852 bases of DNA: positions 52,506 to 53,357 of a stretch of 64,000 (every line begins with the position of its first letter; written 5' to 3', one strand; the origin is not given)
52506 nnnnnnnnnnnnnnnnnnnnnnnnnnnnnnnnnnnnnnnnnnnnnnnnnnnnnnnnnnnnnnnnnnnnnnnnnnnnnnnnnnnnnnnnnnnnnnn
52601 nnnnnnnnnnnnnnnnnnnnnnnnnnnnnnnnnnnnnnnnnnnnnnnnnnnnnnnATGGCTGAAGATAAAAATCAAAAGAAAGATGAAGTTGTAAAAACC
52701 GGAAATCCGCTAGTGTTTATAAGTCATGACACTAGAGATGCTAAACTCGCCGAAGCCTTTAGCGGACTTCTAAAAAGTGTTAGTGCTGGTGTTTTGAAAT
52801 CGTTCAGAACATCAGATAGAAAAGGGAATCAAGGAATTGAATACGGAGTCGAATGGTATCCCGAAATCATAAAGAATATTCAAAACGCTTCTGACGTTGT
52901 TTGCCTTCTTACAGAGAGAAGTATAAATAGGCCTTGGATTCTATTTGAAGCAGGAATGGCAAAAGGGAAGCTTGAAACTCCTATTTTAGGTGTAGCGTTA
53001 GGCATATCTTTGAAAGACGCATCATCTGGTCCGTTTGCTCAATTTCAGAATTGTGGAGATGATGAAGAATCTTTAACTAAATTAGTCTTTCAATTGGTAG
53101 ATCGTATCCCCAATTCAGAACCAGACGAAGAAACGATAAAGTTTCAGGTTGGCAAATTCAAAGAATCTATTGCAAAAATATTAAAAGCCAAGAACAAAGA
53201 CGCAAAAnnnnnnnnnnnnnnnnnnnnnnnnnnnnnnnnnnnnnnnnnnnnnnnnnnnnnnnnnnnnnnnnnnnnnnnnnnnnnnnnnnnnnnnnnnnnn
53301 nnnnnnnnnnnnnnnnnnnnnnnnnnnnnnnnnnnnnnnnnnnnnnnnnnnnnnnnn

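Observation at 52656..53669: TIR-domain protein with an unusual Met/His-rich C-terminal domain, first gene of cassette 3 next to Hachiman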

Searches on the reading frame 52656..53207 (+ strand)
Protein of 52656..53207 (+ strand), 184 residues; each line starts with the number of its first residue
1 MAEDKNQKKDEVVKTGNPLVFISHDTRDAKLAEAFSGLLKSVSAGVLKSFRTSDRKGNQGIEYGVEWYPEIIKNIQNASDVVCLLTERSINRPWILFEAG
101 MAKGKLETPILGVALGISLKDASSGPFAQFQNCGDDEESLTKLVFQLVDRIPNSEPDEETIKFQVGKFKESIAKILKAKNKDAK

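Call 46: search_protein_families(library=padloc, proteins=[window:52656-53207:+], max_evalue=0.01)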
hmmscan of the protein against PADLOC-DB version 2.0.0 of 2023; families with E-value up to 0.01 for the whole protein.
window:52656-53207:+ (184 aa): 5 families
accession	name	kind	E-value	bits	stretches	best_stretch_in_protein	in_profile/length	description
PDLC03016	TIR-TM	-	2.9e-09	35.2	1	60-161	38-139/293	-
PDLC00419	ThsB1|ThsB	-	9.4e-06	23.5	1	8-107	18-113/165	TIR-like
PDLC03825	spbK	-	0.00012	19.6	1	6-42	139-173/308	-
PDLC00436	ThsB1|ThsB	-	0.0014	16.2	1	15-107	33-121/183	TIR-like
PDLC00418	ThsB1|ThsB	-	0.0015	16.4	1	20-113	7-98/155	TIR-like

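Call 68: search_solved_structures(query=window:52656-53207:+, max_evalue=1, show_alignments=3)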
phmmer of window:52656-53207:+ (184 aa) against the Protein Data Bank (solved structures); distinct sequences matched with E-value up to 1: 0.
